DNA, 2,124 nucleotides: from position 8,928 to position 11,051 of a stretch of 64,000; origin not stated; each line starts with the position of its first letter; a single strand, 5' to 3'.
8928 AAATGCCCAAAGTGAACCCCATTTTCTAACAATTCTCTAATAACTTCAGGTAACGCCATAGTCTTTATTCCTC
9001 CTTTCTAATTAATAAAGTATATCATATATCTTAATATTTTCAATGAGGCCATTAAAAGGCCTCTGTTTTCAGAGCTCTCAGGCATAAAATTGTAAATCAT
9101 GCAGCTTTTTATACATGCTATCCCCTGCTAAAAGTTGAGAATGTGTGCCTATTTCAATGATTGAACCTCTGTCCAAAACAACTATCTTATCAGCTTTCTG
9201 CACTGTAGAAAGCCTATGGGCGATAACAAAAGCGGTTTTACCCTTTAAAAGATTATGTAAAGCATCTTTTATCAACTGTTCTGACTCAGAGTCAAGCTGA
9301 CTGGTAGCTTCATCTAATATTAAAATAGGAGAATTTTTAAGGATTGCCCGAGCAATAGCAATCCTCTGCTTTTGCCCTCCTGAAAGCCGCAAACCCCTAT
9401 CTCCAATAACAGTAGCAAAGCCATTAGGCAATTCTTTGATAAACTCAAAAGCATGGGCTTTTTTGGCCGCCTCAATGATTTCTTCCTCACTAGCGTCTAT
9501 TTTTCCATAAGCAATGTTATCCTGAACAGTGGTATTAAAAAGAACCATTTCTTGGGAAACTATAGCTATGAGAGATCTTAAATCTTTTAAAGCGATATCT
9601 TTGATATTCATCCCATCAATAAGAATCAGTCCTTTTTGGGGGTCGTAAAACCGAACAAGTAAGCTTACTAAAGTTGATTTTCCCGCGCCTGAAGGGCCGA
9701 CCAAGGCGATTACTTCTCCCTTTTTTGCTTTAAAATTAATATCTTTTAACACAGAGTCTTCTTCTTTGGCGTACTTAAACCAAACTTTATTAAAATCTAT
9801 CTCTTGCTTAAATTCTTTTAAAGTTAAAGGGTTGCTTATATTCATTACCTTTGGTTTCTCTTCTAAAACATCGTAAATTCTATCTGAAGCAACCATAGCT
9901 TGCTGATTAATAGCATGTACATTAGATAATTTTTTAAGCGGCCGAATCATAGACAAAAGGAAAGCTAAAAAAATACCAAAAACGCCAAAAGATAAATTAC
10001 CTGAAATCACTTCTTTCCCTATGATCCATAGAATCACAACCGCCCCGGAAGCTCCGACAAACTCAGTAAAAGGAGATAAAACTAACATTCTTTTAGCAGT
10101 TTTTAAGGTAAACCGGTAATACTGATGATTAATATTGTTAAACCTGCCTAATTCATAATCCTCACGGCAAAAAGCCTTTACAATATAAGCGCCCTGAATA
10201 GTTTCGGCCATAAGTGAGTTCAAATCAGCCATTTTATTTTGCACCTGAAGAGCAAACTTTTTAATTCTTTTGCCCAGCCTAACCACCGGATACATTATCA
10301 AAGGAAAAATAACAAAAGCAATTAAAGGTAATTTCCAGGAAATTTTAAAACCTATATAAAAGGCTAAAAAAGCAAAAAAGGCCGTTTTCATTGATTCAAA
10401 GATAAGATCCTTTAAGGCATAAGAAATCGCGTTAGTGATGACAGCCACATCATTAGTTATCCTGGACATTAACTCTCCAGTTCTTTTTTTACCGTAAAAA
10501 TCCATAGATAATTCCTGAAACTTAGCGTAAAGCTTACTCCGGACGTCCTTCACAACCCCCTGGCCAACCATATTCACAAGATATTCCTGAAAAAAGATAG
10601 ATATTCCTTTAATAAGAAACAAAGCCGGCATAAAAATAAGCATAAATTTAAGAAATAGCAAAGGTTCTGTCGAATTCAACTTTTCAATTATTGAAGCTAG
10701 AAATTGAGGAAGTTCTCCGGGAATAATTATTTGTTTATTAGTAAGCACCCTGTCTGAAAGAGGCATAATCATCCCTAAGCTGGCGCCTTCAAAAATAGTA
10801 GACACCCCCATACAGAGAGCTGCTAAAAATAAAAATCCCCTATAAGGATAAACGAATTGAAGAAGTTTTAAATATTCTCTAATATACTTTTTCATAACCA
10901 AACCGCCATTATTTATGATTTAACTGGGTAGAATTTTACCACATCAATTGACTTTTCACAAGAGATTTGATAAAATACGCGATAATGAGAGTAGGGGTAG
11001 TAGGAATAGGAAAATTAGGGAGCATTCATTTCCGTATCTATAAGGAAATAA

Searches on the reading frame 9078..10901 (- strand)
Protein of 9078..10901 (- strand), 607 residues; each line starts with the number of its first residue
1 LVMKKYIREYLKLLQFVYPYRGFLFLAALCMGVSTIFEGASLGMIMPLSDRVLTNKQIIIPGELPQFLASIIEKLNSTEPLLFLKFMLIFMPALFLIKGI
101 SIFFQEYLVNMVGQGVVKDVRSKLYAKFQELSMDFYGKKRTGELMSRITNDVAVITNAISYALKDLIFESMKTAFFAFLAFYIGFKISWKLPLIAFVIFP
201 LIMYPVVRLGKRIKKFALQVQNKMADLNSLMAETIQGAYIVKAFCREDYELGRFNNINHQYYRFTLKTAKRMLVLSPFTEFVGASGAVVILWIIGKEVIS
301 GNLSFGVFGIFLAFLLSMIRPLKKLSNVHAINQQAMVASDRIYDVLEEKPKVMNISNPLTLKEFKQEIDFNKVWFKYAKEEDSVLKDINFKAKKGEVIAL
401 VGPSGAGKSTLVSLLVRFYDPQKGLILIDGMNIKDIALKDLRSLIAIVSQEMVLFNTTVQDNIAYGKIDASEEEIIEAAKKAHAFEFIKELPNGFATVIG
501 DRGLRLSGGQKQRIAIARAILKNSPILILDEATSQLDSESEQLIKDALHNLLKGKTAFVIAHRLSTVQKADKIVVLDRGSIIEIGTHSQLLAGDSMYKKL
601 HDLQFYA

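Call 71: search_protein_families(library=pfam, proteins=[window:9078-10901:-], max_evalue=0.0001)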
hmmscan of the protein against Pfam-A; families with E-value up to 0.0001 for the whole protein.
window:9078-10901:- (607 aa): 3 families
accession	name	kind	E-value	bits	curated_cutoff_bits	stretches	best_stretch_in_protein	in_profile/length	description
PF00664.28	ABC_membrane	-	5.5e-44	151.3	28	1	65-322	19-274/274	ABC transporter transmembrane region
PF00005.33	ABC_tran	-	2.6e-35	122.5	25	1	385-534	1-137/137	ABC transporter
PF02463.25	SMC_N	-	2.8e-09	37.2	40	1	429-575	114-210/220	RecF/RecN/SMC N terminal domain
